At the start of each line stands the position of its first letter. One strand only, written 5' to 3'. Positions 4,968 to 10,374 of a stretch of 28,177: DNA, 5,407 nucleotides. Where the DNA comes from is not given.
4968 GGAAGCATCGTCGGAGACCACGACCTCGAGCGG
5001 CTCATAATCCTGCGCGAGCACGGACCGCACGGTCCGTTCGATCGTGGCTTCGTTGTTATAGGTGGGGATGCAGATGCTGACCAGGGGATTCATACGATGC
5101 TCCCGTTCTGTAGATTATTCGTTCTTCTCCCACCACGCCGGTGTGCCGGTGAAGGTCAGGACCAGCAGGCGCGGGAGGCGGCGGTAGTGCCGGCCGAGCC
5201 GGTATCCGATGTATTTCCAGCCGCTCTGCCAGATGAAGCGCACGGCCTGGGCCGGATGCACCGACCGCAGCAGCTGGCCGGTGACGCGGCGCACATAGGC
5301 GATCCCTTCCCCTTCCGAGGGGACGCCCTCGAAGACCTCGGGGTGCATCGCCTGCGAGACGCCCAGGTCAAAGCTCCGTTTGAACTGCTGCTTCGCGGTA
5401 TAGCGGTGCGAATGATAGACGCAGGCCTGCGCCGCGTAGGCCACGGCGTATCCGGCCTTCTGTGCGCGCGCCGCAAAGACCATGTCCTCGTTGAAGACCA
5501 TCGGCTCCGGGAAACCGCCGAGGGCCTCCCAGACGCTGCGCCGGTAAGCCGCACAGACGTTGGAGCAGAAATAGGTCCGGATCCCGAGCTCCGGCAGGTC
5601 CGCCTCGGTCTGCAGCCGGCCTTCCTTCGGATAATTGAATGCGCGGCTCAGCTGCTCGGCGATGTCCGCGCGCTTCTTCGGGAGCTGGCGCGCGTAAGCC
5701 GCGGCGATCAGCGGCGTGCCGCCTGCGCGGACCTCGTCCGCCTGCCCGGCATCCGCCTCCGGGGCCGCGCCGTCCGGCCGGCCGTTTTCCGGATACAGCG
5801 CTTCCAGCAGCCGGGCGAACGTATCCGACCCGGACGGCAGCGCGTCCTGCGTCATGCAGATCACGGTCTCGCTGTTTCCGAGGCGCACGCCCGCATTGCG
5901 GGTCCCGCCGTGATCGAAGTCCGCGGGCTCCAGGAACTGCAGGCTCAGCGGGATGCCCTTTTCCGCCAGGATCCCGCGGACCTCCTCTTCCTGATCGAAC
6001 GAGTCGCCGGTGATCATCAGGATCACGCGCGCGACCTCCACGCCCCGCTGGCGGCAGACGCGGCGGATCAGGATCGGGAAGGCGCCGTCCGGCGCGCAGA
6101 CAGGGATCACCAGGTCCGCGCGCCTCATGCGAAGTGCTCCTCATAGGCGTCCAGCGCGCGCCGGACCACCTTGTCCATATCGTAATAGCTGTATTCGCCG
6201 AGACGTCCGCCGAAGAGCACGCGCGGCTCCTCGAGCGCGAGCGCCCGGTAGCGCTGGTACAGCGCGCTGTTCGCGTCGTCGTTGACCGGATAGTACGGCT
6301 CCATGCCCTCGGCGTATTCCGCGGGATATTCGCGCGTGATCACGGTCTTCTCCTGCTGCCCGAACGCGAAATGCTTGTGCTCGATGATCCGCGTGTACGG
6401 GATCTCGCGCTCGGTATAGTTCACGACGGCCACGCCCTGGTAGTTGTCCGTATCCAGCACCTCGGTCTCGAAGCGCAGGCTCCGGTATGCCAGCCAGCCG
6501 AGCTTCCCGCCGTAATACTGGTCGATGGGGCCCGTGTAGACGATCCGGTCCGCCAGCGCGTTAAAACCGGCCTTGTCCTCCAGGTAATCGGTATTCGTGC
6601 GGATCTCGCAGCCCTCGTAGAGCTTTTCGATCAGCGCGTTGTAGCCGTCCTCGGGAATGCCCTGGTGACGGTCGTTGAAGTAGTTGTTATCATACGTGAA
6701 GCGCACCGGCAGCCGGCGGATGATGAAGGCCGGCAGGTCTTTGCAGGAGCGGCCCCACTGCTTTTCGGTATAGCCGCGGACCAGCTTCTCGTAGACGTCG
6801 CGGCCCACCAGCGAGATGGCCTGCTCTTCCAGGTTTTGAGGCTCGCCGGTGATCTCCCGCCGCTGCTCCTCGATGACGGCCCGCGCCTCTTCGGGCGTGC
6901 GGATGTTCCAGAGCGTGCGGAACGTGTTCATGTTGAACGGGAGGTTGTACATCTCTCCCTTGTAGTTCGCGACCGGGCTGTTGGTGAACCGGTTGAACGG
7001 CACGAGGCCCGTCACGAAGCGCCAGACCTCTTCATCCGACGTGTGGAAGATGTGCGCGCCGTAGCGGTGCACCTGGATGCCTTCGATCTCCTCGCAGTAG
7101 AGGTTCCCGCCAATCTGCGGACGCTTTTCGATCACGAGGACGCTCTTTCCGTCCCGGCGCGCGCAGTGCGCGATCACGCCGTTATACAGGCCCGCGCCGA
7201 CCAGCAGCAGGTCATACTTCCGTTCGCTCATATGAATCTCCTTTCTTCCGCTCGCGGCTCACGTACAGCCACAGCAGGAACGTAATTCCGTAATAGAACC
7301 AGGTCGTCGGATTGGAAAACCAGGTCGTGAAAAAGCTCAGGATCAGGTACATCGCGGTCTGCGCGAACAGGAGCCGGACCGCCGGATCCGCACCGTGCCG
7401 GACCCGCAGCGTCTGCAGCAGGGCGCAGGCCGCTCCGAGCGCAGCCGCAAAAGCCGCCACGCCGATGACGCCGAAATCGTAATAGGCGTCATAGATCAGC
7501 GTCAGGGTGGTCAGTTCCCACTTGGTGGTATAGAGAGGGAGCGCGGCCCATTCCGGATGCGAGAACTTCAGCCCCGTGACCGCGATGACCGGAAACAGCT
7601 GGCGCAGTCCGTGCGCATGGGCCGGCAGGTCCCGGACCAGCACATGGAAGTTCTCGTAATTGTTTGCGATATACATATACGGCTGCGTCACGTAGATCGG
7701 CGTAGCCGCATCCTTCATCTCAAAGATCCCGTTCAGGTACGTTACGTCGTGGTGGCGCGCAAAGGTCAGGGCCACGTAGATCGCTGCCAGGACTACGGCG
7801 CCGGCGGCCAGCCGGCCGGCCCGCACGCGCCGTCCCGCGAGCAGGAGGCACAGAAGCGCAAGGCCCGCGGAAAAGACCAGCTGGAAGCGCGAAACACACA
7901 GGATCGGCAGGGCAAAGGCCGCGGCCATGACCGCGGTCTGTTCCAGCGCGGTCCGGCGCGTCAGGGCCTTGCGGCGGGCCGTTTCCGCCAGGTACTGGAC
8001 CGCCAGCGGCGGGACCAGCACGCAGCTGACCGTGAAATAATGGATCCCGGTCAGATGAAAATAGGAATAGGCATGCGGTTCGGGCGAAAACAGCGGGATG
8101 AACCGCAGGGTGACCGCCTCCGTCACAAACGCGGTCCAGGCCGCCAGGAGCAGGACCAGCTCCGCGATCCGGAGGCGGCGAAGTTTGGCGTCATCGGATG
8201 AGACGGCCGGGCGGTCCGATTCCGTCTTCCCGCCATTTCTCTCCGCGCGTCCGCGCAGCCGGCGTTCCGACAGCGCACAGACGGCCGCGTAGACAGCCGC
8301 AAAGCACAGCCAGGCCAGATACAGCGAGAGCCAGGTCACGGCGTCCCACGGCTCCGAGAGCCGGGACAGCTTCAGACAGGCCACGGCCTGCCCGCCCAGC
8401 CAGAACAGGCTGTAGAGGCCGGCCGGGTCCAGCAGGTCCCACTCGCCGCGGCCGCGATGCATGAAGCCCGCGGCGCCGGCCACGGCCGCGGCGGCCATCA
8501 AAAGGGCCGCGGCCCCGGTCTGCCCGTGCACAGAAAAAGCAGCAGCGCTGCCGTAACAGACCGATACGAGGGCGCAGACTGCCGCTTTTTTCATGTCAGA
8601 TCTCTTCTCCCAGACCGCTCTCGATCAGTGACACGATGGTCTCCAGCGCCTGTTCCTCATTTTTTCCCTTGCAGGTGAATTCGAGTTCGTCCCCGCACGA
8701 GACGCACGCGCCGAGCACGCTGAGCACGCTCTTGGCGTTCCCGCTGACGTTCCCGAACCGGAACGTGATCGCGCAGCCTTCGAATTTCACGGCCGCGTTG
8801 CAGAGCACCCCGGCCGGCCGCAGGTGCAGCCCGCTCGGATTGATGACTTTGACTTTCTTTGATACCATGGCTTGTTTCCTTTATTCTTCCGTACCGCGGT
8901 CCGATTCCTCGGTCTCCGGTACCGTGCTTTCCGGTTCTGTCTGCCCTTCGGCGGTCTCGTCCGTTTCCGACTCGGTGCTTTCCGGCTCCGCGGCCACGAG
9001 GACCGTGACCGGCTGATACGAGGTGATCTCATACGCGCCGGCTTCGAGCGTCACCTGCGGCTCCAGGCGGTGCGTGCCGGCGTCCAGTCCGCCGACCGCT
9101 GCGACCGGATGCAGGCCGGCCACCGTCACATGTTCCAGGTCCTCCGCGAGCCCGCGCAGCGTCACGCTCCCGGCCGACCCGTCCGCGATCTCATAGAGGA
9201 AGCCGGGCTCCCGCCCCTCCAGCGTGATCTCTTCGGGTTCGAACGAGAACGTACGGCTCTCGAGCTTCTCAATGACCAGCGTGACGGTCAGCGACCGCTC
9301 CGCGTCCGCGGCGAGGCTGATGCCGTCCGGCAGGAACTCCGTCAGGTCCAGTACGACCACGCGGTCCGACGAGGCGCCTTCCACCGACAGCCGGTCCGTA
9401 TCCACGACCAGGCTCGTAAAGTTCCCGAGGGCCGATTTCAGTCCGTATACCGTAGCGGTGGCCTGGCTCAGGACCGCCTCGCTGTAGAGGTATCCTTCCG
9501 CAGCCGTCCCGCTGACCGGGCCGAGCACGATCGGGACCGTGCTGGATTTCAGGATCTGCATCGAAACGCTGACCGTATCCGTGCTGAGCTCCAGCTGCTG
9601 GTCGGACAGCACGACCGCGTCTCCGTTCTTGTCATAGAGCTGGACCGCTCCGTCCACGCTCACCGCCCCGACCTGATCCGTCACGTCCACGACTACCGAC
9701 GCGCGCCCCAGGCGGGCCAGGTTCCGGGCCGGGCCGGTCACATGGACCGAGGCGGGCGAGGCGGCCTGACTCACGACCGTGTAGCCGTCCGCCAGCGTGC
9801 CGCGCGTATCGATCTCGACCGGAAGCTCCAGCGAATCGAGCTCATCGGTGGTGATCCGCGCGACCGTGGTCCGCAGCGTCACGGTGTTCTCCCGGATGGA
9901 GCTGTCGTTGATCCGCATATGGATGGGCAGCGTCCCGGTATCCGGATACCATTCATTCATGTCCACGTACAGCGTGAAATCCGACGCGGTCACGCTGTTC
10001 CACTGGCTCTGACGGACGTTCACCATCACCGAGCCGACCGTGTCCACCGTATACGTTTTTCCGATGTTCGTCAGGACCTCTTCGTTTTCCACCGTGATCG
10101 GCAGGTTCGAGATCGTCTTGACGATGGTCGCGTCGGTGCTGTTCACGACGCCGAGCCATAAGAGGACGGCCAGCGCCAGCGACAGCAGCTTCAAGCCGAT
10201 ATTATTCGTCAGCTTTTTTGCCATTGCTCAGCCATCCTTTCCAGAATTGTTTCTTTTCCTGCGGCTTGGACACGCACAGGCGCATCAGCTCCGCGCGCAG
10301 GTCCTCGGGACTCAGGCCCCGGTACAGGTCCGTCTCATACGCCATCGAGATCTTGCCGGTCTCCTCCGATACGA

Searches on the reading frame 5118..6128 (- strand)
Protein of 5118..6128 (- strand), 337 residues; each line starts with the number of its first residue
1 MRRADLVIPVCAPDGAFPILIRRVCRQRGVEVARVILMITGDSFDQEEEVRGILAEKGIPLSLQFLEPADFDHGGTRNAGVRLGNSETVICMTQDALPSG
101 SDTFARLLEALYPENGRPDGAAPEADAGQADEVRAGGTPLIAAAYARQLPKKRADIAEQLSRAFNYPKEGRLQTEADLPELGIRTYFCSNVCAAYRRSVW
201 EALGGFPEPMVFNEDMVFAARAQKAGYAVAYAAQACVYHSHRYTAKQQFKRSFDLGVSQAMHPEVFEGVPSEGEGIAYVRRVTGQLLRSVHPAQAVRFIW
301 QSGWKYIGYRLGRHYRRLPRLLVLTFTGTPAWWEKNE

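Call 75: search_protein_families(library=pfam, proteins=[window:5118-6128:-], max_evalue=0.0001)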
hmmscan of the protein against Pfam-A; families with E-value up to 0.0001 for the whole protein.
window:5118-6128:- (337 aa): 2 families
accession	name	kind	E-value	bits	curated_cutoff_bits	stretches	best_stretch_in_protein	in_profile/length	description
PF13632.12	Glyco_trans_2_3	-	1.6e-06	28.6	27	1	190-251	74-135/198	Glycosyl transferase family group 2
PF13641.12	Glyco_tranf_2_3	-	1.9e-05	25.2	27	1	183-251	154-223/230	Glycosyltransferase like family 2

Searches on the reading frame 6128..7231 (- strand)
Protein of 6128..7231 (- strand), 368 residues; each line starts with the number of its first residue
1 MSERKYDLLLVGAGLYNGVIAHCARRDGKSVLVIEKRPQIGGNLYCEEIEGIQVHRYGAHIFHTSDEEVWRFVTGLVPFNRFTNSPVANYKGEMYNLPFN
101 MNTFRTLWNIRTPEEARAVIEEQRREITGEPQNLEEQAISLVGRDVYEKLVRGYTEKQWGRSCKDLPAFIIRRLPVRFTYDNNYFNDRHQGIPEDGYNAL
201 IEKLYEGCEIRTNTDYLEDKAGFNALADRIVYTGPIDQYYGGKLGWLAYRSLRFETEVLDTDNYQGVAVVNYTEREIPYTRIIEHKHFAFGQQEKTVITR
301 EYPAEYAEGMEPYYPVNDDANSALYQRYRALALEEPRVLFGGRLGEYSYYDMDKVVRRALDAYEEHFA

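Call 75: search_protein_families(library=pfam, proteins=[window:6128-7231:-], max_evalue=0.0001)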
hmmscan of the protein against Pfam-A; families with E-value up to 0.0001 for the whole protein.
window:6128-7231:- (368 aa): 3 families
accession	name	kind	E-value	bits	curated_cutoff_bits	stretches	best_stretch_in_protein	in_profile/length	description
PF03275.19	GLF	-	8e-80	267.8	26.3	1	149-349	1-203/203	UDP-galactopyranose mutase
PF13450.12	NAD_binding_8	-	1e-16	61.4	21.9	1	11-74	2-66/68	NAD(P)-binding Rossmann-like domain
PF01593.30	Amino_oxidase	-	3e-07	30.5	19.8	1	27-214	13-223/443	Flavin containing amine oxidoreductase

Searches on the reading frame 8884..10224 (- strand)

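Call 15: search_protein_families(library=pfam, proteins=[window:8884-10224:-], max_evalue=0.001)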
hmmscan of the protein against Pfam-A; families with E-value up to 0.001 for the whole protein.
window:8884-10224:- (447 aa): 1 family
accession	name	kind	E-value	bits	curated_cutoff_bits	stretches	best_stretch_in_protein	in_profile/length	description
PF07949.17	YbbR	-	7.5e-14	52.3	22.3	1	135-215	2-74/81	YbbR-like protein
